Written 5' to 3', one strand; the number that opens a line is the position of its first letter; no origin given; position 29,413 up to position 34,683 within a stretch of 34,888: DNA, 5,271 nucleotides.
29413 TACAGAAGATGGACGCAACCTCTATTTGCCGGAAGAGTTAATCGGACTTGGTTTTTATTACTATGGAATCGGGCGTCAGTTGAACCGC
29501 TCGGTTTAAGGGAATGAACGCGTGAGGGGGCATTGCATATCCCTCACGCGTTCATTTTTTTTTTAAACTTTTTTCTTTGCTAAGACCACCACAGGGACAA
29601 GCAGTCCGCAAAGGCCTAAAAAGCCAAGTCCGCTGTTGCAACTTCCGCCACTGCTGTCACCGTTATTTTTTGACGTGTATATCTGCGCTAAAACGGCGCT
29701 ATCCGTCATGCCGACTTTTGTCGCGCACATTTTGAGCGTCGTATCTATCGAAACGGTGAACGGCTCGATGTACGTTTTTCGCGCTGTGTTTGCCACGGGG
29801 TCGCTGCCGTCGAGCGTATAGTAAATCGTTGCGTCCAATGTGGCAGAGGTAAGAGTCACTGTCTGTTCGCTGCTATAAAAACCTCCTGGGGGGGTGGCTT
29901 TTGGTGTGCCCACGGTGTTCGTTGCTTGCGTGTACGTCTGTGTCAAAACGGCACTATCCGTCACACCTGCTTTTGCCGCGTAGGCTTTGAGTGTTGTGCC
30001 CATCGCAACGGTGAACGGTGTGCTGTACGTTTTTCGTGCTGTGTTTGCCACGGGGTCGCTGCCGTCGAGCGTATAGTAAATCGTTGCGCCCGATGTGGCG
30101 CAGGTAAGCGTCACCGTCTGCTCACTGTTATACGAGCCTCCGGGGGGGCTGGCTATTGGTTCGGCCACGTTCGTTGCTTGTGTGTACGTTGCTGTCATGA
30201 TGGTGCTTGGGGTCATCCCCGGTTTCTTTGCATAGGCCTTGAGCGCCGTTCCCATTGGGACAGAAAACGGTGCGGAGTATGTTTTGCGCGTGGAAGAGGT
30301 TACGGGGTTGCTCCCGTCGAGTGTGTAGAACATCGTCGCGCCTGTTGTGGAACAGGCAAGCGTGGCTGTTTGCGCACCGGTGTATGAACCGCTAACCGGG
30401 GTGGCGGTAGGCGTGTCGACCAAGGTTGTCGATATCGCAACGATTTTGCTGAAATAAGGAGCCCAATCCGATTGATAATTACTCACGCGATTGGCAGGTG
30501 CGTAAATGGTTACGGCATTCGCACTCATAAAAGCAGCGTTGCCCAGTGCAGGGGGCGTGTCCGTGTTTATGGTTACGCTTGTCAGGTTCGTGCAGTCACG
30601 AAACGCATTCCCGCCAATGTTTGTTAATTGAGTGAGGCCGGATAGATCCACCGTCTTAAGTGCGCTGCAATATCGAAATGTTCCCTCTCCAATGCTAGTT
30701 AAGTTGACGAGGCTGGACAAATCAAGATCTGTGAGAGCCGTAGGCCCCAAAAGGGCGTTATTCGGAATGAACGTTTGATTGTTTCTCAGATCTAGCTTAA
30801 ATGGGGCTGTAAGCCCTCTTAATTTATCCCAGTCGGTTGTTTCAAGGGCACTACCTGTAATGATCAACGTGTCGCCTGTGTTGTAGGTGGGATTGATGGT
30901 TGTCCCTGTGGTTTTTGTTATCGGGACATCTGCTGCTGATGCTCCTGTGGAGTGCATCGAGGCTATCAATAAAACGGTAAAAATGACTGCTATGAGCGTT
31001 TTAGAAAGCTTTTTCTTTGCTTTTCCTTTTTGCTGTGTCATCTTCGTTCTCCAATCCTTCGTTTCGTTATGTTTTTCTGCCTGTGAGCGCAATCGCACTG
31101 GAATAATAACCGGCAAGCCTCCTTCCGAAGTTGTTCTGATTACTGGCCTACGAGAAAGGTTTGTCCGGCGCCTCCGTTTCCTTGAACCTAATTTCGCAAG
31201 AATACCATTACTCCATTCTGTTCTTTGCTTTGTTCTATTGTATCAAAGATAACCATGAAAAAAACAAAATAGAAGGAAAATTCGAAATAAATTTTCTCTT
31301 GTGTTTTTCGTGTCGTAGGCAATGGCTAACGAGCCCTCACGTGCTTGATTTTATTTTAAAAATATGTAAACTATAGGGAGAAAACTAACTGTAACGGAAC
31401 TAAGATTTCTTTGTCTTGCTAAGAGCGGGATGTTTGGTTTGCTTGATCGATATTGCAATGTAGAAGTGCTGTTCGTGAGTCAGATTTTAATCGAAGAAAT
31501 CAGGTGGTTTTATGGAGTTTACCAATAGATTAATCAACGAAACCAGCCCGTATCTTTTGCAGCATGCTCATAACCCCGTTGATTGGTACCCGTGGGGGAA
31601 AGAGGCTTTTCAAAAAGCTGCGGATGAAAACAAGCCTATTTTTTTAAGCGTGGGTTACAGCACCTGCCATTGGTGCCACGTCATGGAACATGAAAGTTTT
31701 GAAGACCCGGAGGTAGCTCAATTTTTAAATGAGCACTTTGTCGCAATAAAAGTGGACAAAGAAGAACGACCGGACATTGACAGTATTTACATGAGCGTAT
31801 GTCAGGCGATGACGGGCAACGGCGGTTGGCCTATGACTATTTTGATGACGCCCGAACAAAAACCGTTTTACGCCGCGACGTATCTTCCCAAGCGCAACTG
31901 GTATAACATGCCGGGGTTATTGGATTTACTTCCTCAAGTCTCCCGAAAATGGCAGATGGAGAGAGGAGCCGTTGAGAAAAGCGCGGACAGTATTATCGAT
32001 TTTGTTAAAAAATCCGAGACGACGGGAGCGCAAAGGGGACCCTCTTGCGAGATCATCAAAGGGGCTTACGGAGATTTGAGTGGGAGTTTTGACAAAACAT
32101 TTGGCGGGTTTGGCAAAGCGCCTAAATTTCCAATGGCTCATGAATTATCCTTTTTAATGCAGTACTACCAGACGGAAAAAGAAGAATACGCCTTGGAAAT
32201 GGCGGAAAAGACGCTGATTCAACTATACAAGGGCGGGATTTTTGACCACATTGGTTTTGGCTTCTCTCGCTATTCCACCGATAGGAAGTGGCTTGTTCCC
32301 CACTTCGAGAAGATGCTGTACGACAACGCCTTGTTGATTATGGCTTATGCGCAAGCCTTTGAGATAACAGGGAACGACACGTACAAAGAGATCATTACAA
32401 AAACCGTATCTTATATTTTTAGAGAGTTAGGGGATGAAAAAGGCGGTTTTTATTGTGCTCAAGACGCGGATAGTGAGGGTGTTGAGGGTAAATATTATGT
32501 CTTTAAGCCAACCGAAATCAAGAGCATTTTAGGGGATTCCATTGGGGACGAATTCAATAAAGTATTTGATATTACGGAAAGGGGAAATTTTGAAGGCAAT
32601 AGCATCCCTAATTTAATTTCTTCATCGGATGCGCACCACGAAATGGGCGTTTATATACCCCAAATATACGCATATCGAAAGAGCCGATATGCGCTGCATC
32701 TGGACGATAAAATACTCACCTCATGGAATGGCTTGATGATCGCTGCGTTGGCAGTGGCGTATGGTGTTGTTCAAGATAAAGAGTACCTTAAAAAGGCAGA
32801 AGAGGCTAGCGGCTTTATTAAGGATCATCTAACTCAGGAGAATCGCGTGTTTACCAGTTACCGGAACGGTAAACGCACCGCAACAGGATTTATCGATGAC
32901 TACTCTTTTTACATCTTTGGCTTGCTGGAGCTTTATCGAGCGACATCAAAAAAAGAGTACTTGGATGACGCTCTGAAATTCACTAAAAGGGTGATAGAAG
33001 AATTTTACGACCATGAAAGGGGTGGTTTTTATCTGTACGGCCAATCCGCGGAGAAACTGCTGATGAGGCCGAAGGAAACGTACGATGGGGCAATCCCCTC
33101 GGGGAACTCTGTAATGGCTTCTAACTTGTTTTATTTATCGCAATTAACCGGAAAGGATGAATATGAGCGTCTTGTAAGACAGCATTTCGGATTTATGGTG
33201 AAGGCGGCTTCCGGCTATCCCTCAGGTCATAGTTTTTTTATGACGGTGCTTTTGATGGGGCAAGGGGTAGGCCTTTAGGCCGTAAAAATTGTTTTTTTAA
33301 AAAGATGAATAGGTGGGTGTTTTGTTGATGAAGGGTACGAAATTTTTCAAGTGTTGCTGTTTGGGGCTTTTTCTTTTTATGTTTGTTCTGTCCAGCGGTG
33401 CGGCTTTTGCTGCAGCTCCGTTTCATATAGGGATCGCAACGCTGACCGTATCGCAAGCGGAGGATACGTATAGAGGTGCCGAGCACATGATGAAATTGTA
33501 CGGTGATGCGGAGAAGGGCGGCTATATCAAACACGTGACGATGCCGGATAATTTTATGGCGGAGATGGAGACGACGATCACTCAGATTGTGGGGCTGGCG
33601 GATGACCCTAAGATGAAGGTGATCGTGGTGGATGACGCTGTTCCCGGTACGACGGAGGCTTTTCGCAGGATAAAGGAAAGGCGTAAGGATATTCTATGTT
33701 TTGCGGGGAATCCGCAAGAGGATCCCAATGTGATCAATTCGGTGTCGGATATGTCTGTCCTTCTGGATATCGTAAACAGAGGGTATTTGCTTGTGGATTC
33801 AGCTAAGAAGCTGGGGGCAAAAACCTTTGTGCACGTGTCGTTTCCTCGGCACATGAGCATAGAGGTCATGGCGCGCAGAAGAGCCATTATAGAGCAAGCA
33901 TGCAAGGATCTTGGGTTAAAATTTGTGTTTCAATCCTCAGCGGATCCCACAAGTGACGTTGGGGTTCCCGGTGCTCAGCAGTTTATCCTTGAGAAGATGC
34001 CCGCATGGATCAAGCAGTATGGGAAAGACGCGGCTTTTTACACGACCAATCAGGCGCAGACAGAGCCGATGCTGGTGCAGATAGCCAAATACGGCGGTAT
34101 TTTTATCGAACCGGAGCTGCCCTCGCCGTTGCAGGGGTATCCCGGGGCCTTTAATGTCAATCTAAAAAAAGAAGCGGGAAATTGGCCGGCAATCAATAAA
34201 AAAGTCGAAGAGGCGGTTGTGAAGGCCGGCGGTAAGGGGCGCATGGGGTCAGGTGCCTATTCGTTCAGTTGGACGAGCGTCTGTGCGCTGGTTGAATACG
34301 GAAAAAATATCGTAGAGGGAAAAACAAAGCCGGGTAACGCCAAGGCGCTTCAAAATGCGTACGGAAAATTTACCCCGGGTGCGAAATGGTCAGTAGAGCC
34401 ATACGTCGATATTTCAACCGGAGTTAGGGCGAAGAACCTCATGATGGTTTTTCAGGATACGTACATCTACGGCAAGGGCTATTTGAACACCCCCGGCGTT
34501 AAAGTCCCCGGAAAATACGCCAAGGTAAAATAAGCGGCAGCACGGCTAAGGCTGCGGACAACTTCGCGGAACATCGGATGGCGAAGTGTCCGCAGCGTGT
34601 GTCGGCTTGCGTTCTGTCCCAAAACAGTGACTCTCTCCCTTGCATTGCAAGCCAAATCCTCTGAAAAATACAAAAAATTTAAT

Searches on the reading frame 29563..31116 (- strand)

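Call 7: search_protein_families(library=pfam, proteins=[window:29563-31116:-], max_evalue=0.001)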
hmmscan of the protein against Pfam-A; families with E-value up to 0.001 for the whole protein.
window:29563-31116:- (517 aa): 4 families
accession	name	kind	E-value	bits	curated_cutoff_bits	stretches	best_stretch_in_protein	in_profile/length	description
PF13290.12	CHB_HEX_C_1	-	6.2e-51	170.7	22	3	324-392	1-67/67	Chitobiase/beta-hexosaminidase C-terminal domain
PF13287.12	Fn3_assoc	-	3.4e-39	133.2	23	3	335-395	1-59/59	Fn3 associated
PF13306.12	LRR_5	-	4.1e-11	43.3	27.7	1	110-203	18-105/127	BspA type Leucine rich repeat region (6 copies)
PF13855.12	LRR_8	-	7.9e-09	35.6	27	0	138-182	12-55/61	Leucine rich repeat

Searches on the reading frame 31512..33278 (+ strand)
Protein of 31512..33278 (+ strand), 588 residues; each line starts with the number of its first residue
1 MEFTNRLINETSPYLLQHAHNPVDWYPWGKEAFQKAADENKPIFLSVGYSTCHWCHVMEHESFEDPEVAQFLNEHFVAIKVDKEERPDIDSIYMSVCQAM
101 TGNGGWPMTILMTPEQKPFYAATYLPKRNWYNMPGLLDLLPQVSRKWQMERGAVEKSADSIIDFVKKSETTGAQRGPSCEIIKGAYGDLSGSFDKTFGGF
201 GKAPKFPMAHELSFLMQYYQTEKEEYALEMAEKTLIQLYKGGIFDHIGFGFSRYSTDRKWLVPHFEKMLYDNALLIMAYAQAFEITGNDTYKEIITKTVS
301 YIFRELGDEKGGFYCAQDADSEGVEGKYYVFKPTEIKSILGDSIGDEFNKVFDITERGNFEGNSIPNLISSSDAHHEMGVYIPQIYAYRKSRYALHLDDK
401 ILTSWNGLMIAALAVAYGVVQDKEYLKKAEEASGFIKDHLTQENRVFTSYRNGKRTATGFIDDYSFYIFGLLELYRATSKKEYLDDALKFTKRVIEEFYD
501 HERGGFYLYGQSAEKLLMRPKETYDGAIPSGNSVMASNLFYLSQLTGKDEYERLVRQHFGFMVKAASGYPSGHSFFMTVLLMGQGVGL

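Call 7: search_protein_families(library=pfam, proteins=[window:31512-33278:+], max_evalue=0.001)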
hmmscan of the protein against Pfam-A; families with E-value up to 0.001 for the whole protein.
window:31512-33278:+ (588 aa): 8 families
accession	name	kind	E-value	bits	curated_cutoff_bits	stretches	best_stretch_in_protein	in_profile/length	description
PF03190.21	Thioredox_DsbH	-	1.1e-78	263.2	27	1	4-164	1-161/163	Protein of unknown function, DUF255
PF13899.12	Thioredoxin_7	-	4.5e-10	40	27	1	24-88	1-65/83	Thioredoxin-like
PF03663.20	Glyco_hydro_76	-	1.4e-05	25.3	25.9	0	413-501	163-258/366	Glycosyl hydrolase family 76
PF07221.17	GlcNAc_2-epim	-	1.5e-05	24.9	23.4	0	265-315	76-125/347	N-acylglucosamine 2-epimerase (GlcNAc 2-epimerase)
PF13098.12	Thioredoxin_2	-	8.1e-05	23.3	27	1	36-87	1-54/104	Thioredoxin-like domain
PF00759.25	Glyco_hydro_9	-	0.00022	21.1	27.7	0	391-492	137-243/444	Glycosyl hydrolase family 9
PF06917.19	Pectate_lyase_2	-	0.00024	20.3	26.6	0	465-509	406-447/491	Periplasmic pectate lyase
PF07470.19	Glyco_hydro_88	-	0.00066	19.2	26.6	0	406-507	31-119/352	Glycosyl Hydrolase Family 88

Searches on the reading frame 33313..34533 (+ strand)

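Call 7: search_protein_families(library=pfam, proteins=[window:33313-34533:+], max_evalue=0.001)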
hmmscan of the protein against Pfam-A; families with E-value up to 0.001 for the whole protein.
window:33313-34533:+ (406 aa): 1 family
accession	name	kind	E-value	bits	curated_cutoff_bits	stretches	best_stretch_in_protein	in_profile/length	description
PF12683.13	DUF3798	-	1e-119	399.4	24.6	1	37-312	1-271/271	Protein of unknown function (DUF3798)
